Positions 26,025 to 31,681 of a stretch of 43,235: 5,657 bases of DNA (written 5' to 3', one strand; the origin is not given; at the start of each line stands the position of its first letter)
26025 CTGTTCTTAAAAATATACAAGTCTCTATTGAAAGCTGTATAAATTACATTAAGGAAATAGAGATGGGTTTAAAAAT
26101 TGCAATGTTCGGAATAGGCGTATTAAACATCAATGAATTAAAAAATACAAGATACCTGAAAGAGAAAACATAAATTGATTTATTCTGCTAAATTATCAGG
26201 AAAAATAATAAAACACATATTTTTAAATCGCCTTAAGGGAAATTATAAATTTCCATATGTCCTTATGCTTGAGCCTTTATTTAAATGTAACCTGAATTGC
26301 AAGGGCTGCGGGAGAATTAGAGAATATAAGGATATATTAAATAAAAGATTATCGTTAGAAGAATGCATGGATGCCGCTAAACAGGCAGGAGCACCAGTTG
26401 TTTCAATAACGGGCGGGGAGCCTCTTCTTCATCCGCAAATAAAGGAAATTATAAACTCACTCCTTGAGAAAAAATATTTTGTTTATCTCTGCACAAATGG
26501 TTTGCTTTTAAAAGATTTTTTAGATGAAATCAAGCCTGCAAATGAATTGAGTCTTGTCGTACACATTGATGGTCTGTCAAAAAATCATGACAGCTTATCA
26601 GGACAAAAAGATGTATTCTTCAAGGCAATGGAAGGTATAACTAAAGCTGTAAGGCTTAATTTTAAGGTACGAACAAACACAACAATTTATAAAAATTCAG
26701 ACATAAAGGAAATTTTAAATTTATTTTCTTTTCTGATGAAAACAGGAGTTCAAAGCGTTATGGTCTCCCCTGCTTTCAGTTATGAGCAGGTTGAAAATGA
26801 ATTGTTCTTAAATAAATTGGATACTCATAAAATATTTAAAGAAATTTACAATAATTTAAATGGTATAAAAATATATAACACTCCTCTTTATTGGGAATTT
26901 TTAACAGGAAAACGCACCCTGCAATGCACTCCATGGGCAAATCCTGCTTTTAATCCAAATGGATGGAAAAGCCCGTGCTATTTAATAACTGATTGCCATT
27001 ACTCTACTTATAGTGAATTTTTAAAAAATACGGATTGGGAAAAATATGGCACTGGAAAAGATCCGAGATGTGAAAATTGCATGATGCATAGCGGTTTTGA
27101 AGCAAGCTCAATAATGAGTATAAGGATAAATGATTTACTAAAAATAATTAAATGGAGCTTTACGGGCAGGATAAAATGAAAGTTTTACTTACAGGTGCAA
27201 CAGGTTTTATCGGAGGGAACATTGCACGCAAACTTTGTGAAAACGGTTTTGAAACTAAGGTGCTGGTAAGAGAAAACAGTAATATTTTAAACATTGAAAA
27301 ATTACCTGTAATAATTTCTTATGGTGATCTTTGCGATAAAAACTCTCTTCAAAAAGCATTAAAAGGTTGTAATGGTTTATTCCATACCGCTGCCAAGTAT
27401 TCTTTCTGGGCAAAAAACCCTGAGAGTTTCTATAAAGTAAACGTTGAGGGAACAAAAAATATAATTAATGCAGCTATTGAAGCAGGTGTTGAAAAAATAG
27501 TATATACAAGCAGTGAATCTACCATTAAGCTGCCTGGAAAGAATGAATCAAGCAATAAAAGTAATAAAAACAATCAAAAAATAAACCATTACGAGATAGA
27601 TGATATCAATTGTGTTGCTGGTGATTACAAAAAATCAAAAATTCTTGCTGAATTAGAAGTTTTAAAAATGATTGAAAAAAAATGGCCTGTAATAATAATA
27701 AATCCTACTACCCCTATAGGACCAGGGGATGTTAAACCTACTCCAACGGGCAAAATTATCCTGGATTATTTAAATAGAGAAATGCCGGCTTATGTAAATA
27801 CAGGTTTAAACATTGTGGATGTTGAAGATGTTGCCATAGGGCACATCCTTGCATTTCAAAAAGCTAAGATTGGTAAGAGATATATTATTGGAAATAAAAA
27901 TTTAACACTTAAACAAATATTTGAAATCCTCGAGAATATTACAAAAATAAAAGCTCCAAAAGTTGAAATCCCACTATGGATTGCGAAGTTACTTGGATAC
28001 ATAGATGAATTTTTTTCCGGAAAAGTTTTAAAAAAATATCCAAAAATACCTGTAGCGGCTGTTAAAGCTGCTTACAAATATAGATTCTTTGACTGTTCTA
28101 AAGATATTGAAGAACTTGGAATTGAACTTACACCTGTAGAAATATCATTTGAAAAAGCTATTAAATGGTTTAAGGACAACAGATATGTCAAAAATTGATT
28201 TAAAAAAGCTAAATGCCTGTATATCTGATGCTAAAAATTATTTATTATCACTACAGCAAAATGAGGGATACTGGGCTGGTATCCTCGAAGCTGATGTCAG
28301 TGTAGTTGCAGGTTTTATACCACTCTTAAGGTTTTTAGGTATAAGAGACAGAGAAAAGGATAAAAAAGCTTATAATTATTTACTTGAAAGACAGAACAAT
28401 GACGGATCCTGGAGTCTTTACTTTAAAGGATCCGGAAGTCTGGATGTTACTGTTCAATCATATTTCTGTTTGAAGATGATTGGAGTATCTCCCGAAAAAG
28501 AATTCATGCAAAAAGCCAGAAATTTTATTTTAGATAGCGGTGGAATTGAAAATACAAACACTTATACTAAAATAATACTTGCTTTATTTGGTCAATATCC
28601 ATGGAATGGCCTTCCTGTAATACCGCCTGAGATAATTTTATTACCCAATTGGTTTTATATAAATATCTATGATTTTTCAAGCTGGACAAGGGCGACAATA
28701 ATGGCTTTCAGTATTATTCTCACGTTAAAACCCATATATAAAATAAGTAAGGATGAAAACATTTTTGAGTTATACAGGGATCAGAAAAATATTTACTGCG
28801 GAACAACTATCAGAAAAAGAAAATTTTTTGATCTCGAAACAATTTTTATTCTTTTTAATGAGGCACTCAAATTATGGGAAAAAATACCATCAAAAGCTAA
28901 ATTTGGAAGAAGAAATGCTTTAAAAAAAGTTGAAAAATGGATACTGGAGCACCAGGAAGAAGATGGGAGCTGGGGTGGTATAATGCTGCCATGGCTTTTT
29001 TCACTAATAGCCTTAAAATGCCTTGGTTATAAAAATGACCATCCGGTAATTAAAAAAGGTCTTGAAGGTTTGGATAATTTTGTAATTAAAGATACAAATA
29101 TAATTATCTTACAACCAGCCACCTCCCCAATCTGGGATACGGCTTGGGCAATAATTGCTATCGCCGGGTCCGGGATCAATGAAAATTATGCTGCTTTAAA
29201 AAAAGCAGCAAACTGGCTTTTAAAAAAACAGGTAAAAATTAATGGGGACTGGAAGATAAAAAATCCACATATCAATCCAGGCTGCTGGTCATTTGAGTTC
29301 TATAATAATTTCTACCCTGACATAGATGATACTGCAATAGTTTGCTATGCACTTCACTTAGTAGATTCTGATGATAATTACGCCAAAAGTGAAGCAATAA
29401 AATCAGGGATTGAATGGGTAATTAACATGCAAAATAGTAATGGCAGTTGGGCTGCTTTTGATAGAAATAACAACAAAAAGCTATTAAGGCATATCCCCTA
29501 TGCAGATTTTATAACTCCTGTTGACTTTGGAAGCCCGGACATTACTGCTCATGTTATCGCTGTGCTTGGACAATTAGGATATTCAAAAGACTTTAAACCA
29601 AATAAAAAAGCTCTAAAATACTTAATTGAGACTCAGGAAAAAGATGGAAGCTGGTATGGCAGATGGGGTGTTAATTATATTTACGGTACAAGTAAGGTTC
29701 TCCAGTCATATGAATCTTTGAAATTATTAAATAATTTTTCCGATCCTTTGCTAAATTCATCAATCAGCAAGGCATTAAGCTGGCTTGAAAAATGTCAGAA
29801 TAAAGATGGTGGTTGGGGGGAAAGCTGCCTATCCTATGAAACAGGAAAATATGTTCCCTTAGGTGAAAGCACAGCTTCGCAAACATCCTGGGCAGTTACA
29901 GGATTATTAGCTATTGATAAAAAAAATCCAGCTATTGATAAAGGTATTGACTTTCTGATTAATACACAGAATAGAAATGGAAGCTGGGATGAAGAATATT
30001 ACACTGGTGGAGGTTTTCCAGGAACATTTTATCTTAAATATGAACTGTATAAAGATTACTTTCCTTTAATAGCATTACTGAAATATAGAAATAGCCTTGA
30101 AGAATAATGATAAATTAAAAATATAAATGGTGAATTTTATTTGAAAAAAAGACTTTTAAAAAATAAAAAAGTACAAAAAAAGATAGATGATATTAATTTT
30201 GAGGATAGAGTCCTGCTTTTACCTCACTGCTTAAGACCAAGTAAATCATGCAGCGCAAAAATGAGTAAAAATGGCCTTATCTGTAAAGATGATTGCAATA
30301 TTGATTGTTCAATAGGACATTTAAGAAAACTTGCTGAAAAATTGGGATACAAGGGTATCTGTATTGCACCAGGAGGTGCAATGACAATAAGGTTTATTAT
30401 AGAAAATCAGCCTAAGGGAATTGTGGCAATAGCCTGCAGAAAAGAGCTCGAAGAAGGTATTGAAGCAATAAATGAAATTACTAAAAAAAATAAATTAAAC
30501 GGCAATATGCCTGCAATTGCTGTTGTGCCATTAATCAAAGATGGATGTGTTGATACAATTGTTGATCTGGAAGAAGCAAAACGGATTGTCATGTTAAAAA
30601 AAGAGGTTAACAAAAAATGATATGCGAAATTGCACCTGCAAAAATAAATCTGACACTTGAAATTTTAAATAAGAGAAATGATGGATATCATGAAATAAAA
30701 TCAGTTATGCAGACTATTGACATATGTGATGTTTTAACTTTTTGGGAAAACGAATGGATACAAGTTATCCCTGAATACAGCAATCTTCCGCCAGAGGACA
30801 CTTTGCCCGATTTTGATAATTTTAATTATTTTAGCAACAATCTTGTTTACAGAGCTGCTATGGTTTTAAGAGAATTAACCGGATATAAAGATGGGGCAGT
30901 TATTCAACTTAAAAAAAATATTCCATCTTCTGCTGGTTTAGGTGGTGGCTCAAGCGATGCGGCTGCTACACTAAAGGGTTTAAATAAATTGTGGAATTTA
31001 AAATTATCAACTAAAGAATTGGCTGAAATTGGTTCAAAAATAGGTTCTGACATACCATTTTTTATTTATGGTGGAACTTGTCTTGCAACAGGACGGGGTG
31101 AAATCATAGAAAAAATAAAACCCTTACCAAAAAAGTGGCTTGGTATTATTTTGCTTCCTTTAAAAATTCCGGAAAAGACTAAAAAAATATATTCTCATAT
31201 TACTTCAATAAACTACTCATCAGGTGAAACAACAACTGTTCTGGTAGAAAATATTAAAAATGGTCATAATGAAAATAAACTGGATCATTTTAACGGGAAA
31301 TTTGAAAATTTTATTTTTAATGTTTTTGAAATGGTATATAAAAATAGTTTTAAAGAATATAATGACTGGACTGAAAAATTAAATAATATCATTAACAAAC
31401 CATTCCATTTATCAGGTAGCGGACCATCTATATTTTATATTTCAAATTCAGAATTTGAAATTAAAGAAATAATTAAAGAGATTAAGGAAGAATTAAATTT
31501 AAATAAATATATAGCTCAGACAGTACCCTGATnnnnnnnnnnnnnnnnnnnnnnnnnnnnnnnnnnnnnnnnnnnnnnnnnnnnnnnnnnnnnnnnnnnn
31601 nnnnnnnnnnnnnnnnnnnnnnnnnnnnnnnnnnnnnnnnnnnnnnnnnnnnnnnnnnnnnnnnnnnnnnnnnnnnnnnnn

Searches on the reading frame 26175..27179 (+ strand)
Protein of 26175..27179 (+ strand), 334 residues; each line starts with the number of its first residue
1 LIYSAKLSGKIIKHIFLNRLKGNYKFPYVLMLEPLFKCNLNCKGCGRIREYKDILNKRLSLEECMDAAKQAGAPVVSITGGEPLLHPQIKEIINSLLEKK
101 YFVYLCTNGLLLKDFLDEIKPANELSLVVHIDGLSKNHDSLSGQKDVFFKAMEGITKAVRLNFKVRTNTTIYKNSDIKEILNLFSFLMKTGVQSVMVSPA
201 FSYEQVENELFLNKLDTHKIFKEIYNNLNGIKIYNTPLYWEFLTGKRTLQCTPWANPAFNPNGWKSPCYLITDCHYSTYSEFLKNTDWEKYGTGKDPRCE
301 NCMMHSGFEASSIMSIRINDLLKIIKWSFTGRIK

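Call 9: search_protein_families(library=pfam, proteins=[window:26175-27179:+], max_evalue=1e-8)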
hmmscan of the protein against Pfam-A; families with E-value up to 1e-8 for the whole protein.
window:26175-27179:+ (334 aa): 2 families
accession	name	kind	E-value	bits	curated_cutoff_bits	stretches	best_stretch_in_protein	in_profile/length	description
PF11946.13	DUF3463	-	3.7e-45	153.5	31.3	1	195-316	1-124/134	Domain of unknown function (DUF3463)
PF04055.27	Radical_SAM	-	3.2e-20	73.4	29.5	1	36-187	5-166/166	Radical SAM superfamily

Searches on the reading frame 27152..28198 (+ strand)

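Call 9: search_protein_families(library=pfam, proteins=[window:27152-28198:+], max_evalue=1e-8)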
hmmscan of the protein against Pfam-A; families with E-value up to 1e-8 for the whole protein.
window:27152-28198:+ (348 aa): 8 families
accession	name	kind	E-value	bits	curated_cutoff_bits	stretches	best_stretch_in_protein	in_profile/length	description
PF01370.27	Epimerase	-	2e-27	96.6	20.9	1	11-247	1-240/240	NAD dependent epimerase/dehydratase family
PF01073.25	3Beta_HSD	-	6.5e-24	84.9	22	1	13-238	2-232/280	3-beta hydroxysteroid dehydrogenase/isomerase family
PF05368.20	NmrA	-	1.2e-18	68.2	27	1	8-122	2-108/298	NmrA-like family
PF07993.18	NAD_binding_4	-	5.6e-17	62.2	20.1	1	64-196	80-211/258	Male sterility protein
PF13460.12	NAD_binding_10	-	3.7e-15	56.7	27.2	1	15-139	1-117/184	NAD(P)H-binding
PF16363.11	GDP_Man_Dehyd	-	3.4e-13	50.2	27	1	12-121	1-129/332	GDP-mannose 4,6 dehydratase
PF02719.21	Polysacc_synt_2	-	5.3e-12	46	20.2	1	11-123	1-130/293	Polysaccharide biosynthesis protein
PF04321.23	RmlD_sub_bind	-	5.6e-09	35.9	27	1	9-176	1-142/287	RmlD substrate binding domain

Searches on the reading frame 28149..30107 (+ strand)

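Call 9: search_protein_families(library=pfam, proteins=[window:28149-30107:+], max_evalue=1e-8)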
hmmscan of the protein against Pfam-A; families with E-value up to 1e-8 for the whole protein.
window:28149-30107:+ (652 aa): 3 families
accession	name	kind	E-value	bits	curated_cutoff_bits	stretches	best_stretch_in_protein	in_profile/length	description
PF13243.12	SQHop_cyclase_C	-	1.4e-131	438.7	26.1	1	326-648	2-319/319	Squalene-hopene cyclase C-terminal domain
PF13249.12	SQHop_cyclase_N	-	1.1e-108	363.2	26.2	1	25-315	1-289/291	Squalene-hopene cyclase N-terminal domain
PF00432.27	Prenyltrans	-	4.5e-12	46.4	26.5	0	398-611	32-214/304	Prenyltransferase alpha-alpha toroid domain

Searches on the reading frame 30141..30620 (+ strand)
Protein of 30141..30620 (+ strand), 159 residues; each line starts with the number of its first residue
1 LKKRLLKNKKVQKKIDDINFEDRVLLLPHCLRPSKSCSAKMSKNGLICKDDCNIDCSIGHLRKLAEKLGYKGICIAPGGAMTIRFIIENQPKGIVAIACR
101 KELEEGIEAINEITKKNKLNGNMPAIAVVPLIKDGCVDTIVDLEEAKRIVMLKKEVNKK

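Call 9: search_protein_families(library=pfam, proteins=[window:30141-30620:+], max_evalue=1e-8)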
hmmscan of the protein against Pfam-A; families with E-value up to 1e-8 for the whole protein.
window:30141-30620:+ (159 aa): 1 family
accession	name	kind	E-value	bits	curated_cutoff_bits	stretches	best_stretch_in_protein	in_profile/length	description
PF01976.22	DUF116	-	1.9e-30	105.8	25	1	6-148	24-153/155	Protein of unknown function DUF116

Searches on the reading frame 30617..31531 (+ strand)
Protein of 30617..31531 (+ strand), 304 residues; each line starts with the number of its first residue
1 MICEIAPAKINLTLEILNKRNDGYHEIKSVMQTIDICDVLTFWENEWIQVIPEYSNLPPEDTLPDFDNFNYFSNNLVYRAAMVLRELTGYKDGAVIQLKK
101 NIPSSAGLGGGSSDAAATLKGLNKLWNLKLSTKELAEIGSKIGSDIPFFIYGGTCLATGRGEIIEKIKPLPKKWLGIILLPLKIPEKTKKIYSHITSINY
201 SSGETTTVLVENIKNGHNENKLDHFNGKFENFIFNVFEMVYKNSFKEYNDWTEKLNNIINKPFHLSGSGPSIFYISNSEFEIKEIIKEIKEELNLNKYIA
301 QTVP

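Call 9: search_protein_families(library=pfam, proteins=[window:30617-31531:+], max_evalue=1e-8)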
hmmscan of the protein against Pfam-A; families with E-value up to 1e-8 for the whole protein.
window:30617-31531:+ (304 aa): 1 family
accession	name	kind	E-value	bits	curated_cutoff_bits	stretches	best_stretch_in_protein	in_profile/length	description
PF00288.32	GHMP_kinases_N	-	7.5e-21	74.6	22.3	1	75-153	1-87/87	GHMP kinases N terminal domain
